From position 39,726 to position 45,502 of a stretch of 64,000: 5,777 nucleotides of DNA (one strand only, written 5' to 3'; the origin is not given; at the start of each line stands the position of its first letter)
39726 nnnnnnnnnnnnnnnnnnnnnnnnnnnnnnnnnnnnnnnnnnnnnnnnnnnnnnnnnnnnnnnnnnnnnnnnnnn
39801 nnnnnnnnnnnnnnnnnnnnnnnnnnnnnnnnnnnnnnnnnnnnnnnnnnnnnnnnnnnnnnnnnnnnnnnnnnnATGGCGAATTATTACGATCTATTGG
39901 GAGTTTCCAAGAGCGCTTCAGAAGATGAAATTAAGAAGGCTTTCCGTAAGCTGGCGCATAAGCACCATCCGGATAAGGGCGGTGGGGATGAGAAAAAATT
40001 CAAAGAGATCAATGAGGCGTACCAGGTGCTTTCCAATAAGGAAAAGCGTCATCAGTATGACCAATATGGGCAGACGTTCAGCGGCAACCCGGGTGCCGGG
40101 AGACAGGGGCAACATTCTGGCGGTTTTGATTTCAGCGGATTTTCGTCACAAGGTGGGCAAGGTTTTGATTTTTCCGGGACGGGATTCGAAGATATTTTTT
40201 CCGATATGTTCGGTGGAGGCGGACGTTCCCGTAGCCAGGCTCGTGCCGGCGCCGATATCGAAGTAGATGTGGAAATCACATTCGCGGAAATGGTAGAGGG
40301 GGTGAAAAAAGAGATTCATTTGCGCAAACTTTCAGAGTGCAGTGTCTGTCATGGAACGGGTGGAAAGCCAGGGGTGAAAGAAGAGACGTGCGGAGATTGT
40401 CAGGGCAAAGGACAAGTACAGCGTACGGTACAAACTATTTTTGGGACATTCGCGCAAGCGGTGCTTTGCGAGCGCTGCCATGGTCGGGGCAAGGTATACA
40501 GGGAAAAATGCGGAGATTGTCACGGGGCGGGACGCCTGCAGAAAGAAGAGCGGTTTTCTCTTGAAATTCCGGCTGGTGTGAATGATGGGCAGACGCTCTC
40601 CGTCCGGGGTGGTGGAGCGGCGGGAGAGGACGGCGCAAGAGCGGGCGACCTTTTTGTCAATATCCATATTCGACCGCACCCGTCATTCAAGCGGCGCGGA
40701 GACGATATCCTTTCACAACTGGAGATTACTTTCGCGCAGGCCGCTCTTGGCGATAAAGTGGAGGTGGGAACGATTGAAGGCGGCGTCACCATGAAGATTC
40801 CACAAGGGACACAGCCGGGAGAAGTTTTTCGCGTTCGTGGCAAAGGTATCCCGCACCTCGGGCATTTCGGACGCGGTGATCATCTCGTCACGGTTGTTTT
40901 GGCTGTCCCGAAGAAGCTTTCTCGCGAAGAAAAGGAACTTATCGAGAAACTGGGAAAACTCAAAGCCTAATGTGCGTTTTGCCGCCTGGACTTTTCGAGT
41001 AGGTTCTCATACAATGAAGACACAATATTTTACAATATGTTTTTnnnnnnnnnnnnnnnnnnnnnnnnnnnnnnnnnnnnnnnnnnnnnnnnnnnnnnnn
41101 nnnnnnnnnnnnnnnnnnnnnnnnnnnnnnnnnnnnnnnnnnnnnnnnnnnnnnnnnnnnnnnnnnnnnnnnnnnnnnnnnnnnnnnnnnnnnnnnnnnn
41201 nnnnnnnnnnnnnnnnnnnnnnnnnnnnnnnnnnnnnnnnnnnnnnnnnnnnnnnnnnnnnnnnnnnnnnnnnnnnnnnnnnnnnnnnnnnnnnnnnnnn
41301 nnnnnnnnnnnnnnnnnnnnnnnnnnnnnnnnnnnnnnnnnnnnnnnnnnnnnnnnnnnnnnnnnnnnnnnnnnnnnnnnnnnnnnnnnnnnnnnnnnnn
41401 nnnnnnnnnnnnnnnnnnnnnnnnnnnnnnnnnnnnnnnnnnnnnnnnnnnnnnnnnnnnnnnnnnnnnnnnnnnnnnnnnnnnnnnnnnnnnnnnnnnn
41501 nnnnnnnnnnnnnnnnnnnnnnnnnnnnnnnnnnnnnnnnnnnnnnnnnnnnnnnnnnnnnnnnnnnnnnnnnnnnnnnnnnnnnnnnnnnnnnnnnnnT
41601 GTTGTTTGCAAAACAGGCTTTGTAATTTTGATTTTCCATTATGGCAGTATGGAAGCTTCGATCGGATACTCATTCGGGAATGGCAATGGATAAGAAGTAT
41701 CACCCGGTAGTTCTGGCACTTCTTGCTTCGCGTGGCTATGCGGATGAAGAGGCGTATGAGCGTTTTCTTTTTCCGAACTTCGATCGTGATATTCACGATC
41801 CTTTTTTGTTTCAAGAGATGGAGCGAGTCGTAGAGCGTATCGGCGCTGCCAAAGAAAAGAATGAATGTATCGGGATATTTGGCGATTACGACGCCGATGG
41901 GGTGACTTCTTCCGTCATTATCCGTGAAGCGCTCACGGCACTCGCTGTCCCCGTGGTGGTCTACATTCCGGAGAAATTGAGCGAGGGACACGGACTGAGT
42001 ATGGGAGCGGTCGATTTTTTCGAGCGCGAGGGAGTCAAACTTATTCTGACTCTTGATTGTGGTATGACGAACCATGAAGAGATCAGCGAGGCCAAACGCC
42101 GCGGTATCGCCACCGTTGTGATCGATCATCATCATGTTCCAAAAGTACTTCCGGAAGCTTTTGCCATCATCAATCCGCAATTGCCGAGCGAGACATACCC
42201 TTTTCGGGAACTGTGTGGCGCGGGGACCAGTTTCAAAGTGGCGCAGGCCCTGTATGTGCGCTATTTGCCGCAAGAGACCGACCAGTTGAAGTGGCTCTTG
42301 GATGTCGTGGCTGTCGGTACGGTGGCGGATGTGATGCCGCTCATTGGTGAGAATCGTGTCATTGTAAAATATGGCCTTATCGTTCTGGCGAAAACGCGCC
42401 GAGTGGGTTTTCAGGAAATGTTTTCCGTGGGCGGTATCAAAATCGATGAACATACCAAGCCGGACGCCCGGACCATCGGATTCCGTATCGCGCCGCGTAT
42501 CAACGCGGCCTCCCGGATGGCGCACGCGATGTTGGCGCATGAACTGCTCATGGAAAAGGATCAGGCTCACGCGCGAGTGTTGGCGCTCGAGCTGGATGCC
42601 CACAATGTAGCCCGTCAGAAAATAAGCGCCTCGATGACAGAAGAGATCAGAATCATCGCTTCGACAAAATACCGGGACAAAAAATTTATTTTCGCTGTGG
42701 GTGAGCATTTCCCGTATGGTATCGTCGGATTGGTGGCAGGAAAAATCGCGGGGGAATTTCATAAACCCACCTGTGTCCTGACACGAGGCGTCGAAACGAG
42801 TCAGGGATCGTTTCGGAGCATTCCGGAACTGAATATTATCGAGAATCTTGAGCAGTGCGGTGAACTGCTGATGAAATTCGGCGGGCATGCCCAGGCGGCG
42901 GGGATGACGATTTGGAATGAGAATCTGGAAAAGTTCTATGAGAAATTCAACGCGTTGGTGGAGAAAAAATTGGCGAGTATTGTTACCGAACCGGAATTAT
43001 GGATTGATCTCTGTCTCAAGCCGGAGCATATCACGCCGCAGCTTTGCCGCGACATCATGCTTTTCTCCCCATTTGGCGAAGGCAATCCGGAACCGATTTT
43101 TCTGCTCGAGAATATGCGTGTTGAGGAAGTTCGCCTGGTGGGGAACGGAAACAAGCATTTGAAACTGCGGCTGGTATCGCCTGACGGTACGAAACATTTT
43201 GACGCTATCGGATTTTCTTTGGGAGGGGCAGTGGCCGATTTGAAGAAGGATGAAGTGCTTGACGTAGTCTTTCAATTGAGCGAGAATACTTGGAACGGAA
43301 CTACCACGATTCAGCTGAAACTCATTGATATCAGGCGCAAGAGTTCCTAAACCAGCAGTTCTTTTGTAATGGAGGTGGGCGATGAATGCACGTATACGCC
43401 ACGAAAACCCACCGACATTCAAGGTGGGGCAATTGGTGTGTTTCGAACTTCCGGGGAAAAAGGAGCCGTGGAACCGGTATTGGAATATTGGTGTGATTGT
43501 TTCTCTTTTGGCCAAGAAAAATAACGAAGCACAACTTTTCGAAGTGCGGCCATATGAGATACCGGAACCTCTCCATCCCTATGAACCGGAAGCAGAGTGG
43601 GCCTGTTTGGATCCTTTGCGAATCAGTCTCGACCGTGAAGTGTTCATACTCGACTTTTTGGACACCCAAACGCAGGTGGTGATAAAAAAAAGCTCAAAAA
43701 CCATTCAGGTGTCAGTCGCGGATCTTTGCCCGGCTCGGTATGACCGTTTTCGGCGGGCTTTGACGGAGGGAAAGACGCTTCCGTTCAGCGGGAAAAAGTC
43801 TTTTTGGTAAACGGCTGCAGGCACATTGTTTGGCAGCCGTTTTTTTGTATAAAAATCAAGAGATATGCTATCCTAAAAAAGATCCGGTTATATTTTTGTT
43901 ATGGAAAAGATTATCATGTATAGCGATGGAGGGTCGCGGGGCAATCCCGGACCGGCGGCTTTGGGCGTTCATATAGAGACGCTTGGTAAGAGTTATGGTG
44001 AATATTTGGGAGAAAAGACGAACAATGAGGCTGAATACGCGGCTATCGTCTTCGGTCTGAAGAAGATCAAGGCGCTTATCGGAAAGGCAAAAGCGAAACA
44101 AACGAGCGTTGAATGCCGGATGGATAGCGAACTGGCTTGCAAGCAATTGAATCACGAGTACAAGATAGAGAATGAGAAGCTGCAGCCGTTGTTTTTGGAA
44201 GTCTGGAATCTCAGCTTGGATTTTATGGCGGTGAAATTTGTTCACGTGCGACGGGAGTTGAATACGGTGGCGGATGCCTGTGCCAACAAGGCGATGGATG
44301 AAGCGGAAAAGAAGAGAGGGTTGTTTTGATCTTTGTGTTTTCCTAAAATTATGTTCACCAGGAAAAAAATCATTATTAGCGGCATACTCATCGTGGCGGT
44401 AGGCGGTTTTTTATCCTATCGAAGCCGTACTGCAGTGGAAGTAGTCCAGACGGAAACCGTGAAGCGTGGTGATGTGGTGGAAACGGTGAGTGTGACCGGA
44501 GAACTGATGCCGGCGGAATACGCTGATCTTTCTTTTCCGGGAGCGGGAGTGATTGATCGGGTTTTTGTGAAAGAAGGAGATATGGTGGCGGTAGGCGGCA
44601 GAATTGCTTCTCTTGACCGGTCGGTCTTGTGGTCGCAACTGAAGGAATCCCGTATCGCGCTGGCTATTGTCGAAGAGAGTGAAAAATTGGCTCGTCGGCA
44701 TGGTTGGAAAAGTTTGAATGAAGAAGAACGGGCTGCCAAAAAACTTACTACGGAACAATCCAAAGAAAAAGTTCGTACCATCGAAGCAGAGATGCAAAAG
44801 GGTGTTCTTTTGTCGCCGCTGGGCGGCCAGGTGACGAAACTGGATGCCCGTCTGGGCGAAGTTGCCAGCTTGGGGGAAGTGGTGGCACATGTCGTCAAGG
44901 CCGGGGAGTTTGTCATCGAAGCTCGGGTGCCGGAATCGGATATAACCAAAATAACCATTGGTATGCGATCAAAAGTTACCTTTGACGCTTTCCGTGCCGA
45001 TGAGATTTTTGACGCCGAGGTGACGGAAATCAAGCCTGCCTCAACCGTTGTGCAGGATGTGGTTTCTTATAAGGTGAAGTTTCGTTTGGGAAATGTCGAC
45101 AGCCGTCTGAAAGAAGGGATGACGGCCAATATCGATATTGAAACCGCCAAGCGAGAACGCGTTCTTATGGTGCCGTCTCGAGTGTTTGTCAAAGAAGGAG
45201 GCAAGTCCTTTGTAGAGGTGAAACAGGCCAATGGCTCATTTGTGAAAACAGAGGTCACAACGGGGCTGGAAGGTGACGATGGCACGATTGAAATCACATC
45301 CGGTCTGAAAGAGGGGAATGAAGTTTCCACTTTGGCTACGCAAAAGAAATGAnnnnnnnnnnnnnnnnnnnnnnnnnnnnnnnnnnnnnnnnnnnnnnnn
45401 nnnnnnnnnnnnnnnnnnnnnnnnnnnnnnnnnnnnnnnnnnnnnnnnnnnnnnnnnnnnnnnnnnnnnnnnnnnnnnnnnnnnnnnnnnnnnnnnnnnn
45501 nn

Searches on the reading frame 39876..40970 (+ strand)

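Call 77: search_protein_families(library=pfam, proteins=[window:39876-40970:+], max_evalue=0.00001)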
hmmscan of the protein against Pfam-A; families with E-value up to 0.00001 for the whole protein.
window:39876-40970:+ (364 aa): 3 families
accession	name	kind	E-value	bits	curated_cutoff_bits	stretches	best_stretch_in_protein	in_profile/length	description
PF01556.23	DnaJ_C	-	4e-47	160.5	26.6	1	128-345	1-152/152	DnaJ C terminal domain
PF00226.36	DnaJ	-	2.5e-25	88.8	27.8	1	3-62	1-63/63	DnaJ domain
PF00684.25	DnaJ_CXXCXGXG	-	6.1e-15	55.7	32.7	1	155-219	1-65/65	DnaJ central domain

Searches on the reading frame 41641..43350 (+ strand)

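Call 77: search_protein_families(library=pfam, proteins=[window:41641-43350:+], max_evalue=0.00001)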
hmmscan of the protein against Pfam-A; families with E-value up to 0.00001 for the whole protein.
window:41641-43350:+ (569 aa): 3 families
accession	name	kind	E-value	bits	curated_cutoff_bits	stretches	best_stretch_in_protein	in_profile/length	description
PF17768.7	RecJ_OB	-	2.9e-31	108.2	27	1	455-563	1-107/107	RecJ OB domain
PF01368.27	DHH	-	7.8e-21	75.1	28.1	1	77-227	2-125/125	DHH family, N-terminal domain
PF02272.25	DHHA1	-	2.6e-10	41.1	25.9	1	347-441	2-101/102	DHHA1 domain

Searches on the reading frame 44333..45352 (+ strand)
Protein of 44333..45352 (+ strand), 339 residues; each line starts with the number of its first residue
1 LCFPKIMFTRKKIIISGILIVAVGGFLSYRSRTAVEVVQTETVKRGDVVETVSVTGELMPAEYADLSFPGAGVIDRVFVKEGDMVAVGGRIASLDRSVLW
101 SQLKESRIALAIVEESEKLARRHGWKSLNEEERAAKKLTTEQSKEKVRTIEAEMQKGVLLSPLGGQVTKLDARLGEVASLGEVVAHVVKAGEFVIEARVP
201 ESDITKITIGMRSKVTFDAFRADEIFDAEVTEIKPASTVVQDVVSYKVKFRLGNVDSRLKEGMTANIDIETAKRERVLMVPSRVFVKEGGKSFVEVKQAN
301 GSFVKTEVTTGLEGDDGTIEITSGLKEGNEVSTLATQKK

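Call 77: search_protein_families(library=pfam, proteins=[window:44333-45352:+], max_evalue=0.00001)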
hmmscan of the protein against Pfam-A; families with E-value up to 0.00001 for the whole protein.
window:44333-45352:+ (339 aa): 2 families
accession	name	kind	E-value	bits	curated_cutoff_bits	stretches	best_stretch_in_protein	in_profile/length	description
PF16576.10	HlyD_D23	-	2e-15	57.1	30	1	64-265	20-214/214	Barrel-sandwich domain of CusB or HlyD membrane-fusion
PF13437.12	HlyD_3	-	4.3e-11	43.9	22.2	1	159-255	2-96/106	HlyD family secretion protein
